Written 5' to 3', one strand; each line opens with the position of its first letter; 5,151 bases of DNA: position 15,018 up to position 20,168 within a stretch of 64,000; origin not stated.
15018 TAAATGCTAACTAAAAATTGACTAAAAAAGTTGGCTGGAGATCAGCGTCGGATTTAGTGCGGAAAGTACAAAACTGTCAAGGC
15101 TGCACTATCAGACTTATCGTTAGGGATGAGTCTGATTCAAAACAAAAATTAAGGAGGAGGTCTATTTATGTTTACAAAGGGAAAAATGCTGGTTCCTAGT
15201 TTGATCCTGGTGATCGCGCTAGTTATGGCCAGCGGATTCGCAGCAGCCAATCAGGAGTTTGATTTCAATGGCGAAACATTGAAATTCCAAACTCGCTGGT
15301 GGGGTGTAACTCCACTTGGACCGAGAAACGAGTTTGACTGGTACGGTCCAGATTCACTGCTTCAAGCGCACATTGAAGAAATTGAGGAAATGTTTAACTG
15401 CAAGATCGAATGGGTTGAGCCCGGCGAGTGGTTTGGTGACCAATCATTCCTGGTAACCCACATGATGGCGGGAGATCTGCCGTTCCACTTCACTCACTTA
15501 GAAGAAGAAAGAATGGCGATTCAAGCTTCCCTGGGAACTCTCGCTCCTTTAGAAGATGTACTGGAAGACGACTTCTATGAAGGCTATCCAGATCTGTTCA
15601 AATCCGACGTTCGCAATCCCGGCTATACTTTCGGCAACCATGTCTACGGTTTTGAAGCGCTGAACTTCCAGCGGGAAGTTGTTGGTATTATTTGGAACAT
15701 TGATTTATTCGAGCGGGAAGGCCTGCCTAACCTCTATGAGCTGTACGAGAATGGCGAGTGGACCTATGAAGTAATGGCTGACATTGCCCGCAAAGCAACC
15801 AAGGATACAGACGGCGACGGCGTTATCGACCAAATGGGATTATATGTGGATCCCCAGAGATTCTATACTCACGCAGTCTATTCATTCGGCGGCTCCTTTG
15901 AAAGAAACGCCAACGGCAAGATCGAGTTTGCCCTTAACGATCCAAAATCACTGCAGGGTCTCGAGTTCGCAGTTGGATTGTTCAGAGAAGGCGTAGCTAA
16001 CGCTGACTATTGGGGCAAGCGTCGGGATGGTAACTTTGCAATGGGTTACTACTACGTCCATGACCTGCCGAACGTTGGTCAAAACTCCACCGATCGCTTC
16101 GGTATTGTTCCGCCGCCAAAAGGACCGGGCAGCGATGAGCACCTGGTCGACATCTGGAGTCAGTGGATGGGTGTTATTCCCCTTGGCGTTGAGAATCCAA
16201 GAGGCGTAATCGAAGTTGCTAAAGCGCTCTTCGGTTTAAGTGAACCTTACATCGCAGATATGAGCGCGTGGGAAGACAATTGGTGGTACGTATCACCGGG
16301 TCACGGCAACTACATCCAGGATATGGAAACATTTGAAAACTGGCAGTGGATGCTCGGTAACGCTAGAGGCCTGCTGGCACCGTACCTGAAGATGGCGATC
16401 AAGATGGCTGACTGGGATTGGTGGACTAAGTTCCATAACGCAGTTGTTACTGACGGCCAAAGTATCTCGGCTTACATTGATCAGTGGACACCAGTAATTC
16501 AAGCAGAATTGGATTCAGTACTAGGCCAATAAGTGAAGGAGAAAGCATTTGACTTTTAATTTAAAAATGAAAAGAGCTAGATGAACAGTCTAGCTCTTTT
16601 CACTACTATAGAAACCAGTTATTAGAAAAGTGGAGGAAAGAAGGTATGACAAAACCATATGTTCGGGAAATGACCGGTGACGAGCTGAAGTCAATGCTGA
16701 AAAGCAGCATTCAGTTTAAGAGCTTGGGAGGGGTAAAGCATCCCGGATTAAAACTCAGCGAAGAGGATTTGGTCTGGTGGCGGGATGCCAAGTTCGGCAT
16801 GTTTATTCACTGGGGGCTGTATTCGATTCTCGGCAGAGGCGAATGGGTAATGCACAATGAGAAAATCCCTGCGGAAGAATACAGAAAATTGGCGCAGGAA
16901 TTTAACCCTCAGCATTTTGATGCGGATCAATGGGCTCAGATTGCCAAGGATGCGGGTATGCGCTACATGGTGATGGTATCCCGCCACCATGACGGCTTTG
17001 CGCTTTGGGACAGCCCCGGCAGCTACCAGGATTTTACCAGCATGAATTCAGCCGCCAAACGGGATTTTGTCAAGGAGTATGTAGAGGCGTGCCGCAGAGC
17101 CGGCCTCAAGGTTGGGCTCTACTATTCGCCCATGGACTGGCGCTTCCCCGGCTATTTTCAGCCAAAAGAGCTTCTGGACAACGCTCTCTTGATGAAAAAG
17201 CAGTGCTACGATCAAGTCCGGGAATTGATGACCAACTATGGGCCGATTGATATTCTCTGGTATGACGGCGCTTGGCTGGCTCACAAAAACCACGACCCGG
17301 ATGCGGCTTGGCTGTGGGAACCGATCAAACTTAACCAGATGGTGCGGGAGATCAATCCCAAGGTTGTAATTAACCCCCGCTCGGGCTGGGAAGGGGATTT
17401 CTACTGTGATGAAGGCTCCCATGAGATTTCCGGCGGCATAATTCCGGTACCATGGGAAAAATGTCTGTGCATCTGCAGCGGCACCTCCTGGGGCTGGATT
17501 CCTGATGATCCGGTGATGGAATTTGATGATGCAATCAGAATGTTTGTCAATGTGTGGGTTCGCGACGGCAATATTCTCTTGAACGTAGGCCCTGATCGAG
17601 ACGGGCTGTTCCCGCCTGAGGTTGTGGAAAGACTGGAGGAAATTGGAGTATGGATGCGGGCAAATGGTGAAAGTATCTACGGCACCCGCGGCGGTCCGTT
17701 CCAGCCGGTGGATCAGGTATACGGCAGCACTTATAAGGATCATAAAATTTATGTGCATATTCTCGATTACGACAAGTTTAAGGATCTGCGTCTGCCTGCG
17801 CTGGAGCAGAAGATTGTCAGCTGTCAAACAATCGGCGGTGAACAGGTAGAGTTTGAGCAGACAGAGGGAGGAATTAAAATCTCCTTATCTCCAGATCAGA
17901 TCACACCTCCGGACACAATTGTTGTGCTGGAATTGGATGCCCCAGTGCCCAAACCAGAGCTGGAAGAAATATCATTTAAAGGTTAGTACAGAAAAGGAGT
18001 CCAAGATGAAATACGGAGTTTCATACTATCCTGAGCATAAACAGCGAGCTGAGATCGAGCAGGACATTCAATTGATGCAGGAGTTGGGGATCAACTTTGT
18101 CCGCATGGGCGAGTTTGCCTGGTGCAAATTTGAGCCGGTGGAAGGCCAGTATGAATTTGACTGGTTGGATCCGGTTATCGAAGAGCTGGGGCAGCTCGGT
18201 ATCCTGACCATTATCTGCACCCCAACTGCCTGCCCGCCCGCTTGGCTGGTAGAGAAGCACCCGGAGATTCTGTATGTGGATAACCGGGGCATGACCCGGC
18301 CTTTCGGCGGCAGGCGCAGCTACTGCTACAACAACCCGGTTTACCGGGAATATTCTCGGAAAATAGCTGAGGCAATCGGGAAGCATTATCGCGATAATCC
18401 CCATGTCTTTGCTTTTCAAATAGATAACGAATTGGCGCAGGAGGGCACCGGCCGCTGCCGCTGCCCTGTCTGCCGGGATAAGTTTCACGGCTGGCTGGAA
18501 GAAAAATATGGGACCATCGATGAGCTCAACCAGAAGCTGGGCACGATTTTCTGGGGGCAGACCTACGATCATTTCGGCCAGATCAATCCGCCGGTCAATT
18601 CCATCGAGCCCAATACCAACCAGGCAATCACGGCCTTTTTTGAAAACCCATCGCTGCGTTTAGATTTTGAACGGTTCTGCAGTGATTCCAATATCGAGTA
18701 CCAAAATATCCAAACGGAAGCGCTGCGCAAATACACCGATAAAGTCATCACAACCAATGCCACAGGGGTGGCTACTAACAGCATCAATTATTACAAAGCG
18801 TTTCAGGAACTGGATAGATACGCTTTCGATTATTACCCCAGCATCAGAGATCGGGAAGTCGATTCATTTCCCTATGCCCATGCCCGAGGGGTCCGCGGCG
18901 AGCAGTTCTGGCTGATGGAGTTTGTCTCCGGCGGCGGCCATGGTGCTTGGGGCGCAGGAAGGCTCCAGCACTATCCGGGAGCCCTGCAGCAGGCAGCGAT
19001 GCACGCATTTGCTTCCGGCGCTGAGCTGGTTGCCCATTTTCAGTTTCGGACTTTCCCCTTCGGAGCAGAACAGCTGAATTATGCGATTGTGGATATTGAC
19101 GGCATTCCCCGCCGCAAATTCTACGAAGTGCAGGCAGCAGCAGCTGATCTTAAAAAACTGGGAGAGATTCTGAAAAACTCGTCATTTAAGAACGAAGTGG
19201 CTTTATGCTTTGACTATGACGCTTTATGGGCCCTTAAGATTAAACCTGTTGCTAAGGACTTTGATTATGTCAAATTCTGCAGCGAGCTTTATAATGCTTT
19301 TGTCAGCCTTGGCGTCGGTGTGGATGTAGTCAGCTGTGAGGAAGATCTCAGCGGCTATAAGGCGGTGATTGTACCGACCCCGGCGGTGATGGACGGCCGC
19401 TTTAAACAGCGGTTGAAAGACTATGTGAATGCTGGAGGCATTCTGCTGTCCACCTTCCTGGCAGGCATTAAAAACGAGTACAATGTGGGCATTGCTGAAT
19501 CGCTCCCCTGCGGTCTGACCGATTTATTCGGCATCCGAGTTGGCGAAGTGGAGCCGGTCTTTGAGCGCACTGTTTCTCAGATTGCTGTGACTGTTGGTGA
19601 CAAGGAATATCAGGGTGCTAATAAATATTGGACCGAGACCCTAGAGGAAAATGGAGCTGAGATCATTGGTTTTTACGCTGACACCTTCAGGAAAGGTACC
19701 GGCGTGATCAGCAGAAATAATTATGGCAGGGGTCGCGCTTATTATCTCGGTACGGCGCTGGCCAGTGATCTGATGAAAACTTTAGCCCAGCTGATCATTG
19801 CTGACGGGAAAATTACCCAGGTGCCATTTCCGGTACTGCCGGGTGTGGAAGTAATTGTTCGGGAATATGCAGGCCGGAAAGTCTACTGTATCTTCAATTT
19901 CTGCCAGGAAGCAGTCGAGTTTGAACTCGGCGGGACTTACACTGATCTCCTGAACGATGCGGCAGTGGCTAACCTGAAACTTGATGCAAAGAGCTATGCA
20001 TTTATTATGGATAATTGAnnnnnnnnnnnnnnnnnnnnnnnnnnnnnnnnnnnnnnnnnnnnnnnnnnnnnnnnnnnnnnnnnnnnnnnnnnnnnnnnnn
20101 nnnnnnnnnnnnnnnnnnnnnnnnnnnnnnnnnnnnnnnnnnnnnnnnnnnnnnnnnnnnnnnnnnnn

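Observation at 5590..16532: Uncharacterised transporter-linked glycan module with its own promoters: Yip1 membrane protein, 944-aa secreted protein, two permeases, GH31 and a solute-binding protein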

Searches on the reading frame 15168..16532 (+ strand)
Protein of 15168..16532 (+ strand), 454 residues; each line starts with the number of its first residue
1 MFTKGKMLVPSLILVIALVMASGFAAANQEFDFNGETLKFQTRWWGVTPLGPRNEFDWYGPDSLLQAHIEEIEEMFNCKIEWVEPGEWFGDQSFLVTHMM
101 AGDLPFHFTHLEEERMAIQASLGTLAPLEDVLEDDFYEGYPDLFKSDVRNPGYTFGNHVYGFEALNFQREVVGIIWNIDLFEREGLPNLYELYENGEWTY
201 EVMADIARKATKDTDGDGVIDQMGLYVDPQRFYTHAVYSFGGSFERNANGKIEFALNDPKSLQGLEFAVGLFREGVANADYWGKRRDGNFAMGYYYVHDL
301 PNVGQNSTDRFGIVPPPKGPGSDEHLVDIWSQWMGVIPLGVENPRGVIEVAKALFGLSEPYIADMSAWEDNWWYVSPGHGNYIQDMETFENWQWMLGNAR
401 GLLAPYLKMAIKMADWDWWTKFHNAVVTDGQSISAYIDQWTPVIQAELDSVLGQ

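Call 4: search_protein_families(library=pfam, proteins=[window:15168-16532:+], max_evalue=0.01)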
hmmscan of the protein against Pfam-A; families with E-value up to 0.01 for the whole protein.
window:15168-16532:+ (454 aa): 0 families

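Call 6: search_protein_families(library=ncbifam, proteins=[window:15168-16532:+], max_evalue=0.01)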
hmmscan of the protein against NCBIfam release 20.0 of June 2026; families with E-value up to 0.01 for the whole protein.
window:15168-16532:+ (454 aa): 0 families

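Call 28: search_solved_structures(query=window:15168-16532:+, max_evalue=10)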
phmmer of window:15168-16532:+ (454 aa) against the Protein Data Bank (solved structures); distinct sequences matched with E-value up to 10: 8.
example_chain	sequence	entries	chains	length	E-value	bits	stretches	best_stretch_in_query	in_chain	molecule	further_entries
6rjy_A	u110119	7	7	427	1.7e-06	30.1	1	174-273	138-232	Arabino-oligosaccharids-binding protein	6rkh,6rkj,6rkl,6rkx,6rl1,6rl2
7c6f_A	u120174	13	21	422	0.0081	18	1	237-281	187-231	Sugar ABC transporter, periplasmic sugar-binding protein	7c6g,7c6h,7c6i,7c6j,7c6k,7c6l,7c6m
7c6z_A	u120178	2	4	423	0.011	17.5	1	237-281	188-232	Sugar ABC transporter, periplasmic sugar-binding protein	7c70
7c71_A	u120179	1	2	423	0.011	17.5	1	237-281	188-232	Sugar ABC transporter, periplasmic sugar-binding protein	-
7c63_A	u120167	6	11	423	0.012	17.4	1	237-281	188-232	Sugar ABC transporter, periplasmic sugar-binding protein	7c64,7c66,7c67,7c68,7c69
6ffl_A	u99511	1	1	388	0.014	17.2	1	203-246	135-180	Maltose/maltodextrin transport permease homologue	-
7c6x_A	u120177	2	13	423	0.015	17.1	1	237-281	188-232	Sugar ABC transporter, periplasmic sugar-binding protein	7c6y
5jti_A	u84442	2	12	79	1.6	10.4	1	168-213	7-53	Tankyrase-1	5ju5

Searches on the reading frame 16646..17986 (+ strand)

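Call 4: search_protein_families(library=pfam, proteins=[window:16646-17986:+], max_evalue=0.01)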
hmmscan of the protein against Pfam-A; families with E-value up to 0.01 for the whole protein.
window:16646-17986:+ (446 aa): 3 families
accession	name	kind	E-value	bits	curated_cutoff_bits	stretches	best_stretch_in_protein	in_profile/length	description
PF01120.23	Alpha_L_fucos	-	1.8e-82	278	25.2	1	43-342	28-345/345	Alpha-L-fucosidase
PF14871.12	GHL6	-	4e-06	27.5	35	1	92-159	1-63/132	Hypothetical glycosyl hydrolase 6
PF16757.11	Fucosidase_C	-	0.0016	19.4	25.6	1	362-416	14-71/88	Alpha-L-fucosidase C-terminal domain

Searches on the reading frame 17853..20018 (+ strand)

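Call 4: search_protein_families(library=pfam, proteins=[window:17853-20018:+], max_evalue=0.01)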
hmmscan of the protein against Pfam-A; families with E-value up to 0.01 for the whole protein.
window:17853-20018:+ (721 aa): 4 families
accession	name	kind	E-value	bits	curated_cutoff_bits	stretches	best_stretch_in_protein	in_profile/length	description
PF02449.21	Glyco_hydro_42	-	1.9e-112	376.8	21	1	58-436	2-376/376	Beta-galactosidase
PF08532.16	Glyco_hydro_42M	-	2.7e-48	164.7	25.8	1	448-653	2-205/207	Beta-galactosidase trimerisation domain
PF08533.16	Glyco_hydro_42C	-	0.0012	19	21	1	664-702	1-39/58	Beta-galactosidase C-terminal domain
PF22369.2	GLMA_2nd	-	0.0044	17.1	27.7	0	493-531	39-78/138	GLMA-like, second domain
